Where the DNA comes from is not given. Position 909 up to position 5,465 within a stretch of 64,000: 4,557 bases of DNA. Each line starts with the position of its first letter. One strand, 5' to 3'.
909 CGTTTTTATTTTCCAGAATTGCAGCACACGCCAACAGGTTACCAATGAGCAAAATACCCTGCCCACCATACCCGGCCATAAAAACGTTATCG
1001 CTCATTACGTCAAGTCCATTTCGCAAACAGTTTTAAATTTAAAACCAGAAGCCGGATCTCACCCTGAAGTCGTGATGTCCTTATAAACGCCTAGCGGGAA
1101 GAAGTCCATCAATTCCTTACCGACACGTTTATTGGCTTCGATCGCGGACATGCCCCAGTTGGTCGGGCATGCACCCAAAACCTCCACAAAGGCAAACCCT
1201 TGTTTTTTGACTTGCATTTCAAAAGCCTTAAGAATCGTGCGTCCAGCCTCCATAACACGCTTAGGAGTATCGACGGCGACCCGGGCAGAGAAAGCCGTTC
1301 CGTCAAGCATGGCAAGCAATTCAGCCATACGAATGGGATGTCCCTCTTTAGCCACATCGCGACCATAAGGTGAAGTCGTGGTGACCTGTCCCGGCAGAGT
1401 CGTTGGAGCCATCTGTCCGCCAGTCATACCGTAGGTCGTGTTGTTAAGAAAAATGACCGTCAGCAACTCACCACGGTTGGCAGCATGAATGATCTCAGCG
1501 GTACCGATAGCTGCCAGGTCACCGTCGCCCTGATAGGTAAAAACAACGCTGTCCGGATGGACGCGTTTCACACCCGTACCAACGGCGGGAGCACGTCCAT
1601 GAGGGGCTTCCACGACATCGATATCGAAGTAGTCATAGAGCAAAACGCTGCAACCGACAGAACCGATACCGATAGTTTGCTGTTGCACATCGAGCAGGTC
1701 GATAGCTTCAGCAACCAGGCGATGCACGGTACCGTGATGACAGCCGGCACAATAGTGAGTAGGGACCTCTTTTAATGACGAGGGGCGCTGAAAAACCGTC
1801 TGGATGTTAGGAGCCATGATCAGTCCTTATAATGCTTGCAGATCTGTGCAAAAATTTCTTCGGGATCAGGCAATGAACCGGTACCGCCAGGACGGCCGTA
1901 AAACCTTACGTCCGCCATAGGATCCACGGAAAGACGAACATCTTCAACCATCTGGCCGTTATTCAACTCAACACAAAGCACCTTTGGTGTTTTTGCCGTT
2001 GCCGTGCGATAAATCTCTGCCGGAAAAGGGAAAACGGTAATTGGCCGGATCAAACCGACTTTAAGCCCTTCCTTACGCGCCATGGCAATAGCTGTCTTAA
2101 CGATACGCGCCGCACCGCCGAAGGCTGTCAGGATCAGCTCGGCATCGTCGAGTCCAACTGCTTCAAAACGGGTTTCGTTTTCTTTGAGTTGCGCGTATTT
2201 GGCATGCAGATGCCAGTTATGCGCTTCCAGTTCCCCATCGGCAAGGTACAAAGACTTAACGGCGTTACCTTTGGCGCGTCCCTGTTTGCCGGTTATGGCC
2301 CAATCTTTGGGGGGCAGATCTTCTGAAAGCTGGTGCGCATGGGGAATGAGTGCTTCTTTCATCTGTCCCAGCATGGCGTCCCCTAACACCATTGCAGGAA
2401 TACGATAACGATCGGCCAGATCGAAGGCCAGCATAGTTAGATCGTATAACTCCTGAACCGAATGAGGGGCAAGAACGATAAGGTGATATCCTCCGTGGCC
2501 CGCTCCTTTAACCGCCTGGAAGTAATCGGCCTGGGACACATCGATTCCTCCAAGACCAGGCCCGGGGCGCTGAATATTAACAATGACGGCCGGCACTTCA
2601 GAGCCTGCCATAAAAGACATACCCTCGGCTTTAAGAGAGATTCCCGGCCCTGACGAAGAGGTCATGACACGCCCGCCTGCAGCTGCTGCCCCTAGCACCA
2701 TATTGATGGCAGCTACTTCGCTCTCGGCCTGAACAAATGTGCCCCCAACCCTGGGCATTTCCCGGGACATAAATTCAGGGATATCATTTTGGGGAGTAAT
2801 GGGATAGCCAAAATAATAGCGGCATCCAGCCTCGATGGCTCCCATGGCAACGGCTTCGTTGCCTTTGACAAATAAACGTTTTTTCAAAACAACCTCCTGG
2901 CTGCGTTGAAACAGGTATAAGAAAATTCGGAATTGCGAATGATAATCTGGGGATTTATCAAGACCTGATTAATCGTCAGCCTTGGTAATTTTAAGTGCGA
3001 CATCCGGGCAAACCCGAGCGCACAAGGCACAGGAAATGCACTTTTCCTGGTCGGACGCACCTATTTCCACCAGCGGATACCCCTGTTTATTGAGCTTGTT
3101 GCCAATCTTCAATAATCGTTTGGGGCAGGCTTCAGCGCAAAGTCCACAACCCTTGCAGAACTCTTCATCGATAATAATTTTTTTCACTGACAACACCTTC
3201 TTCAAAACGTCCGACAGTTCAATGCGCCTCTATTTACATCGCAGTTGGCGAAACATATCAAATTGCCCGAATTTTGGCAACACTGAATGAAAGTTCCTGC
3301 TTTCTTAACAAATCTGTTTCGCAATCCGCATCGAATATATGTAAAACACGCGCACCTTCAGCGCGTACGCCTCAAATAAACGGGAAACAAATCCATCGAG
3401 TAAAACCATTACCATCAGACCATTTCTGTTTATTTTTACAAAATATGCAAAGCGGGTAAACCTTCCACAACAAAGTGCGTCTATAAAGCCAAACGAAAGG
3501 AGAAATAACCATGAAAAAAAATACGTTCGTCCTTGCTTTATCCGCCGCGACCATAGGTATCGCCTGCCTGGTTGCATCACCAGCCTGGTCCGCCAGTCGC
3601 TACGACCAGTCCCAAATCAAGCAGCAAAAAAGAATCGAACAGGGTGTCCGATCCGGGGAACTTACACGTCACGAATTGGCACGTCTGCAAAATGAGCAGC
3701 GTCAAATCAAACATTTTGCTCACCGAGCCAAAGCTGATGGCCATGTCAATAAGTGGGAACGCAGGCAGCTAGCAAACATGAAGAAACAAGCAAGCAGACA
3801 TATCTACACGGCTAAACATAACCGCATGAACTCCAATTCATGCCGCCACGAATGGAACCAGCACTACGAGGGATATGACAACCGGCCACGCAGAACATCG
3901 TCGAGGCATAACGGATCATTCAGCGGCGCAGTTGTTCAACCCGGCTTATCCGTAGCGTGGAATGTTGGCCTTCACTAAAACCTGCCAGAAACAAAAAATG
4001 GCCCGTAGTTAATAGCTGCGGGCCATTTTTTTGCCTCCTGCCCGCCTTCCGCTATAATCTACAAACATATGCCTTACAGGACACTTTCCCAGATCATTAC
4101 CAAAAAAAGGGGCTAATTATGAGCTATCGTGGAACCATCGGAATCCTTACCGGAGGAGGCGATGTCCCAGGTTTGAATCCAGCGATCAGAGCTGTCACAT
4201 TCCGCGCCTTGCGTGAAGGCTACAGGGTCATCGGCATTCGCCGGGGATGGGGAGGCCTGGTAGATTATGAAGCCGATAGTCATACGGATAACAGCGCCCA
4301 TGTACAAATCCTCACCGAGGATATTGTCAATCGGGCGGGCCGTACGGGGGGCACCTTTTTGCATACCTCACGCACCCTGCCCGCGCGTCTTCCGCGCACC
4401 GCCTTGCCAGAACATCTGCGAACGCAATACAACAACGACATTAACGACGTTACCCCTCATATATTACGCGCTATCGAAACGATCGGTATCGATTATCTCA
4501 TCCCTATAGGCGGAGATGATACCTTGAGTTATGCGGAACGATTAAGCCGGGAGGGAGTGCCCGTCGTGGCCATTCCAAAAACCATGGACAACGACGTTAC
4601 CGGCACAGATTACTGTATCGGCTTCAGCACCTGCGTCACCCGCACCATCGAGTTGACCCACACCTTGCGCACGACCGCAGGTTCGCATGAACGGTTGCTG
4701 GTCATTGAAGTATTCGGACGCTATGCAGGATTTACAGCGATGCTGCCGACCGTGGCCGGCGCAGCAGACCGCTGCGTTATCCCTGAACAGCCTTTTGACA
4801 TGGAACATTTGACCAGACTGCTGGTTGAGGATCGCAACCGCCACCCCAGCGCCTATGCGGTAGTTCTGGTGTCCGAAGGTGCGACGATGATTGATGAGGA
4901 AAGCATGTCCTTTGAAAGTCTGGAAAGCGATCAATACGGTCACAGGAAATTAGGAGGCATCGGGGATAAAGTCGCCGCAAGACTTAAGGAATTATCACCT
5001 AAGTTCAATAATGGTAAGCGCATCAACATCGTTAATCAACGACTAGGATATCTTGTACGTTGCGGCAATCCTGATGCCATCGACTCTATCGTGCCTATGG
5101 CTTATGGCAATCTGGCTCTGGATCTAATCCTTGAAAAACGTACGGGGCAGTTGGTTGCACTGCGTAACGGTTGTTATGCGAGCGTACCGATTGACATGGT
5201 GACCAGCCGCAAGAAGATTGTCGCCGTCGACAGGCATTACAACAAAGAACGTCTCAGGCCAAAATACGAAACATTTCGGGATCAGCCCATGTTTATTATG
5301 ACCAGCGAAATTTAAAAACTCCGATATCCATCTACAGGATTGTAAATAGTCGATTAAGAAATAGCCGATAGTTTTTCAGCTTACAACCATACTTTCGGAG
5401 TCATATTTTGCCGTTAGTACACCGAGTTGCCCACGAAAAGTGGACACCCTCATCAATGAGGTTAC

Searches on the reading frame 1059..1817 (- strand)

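Call 68: search_protein_families(library=pfam, proteins=[window:1059-1817:-], max_evalue=0.00001)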
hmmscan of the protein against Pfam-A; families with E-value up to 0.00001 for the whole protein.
window:1059-1817:- (252 aa): 1 family
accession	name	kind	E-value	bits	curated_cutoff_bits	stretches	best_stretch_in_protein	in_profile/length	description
PF02775.26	TPP_enzyme_C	-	6.8e-20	71.8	21.9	1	67-213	24-151/151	Thiamine pyrophosphate enzyme, C-terminal TPP binding domain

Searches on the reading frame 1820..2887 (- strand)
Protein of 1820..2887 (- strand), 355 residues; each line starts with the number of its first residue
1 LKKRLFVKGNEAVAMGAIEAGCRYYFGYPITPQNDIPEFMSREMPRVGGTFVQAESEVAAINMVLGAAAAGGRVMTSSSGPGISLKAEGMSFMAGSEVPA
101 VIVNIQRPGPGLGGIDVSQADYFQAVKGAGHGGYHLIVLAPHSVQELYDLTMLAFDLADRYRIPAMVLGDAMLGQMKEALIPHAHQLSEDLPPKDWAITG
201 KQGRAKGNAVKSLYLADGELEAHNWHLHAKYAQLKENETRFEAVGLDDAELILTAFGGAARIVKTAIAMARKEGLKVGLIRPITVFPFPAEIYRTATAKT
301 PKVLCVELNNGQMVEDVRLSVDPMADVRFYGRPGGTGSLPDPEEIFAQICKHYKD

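Call 68: search_protein_families(library=pfam, proteins=[window:1820-2887:-], max_evalue=0.00001)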
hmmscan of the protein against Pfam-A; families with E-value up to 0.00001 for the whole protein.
window:1820-2887:- (355 aa): 2 families
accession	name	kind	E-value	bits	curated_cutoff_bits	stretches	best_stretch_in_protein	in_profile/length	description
PF01855.24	POR_N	-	1.9e-48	165.6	27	1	16-186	2-171/231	Pyruvate flavodoxin/ferredoxin oxidoreductase, thiamine diP-bdg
PF17147.9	PFOR_II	-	8.7e-20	71.4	27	1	249-336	1-95/102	Pyruvate:ferredoxin oxidoreductase core domain II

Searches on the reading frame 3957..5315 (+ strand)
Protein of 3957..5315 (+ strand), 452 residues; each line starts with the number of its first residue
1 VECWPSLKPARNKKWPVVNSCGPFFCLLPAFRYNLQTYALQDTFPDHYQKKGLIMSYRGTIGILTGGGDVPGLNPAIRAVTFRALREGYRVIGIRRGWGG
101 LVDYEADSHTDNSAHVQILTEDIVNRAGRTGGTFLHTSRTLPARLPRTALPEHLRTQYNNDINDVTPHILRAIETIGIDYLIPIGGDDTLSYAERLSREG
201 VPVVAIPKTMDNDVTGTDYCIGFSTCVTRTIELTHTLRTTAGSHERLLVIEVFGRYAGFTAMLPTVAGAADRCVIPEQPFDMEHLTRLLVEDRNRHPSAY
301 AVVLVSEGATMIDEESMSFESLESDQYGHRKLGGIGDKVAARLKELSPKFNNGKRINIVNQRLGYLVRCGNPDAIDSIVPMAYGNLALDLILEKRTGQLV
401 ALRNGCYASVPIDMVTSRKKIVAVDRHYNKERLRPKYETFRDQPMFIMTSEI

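Call 68: search_protein_families(library=pfam, proteins=[window:3957-5315:+], max_evalue=0.00001)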
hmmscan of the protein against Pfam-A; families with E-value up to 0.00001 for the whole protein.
window:3957-5315:+ (452 aa): 1 family
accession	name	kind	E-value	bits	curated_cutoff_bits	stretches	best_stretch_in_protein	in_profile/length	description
PF00365.25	PFK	-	2.8e-68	230.7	30.9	1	61-390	2-276/277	Phosphofructokinase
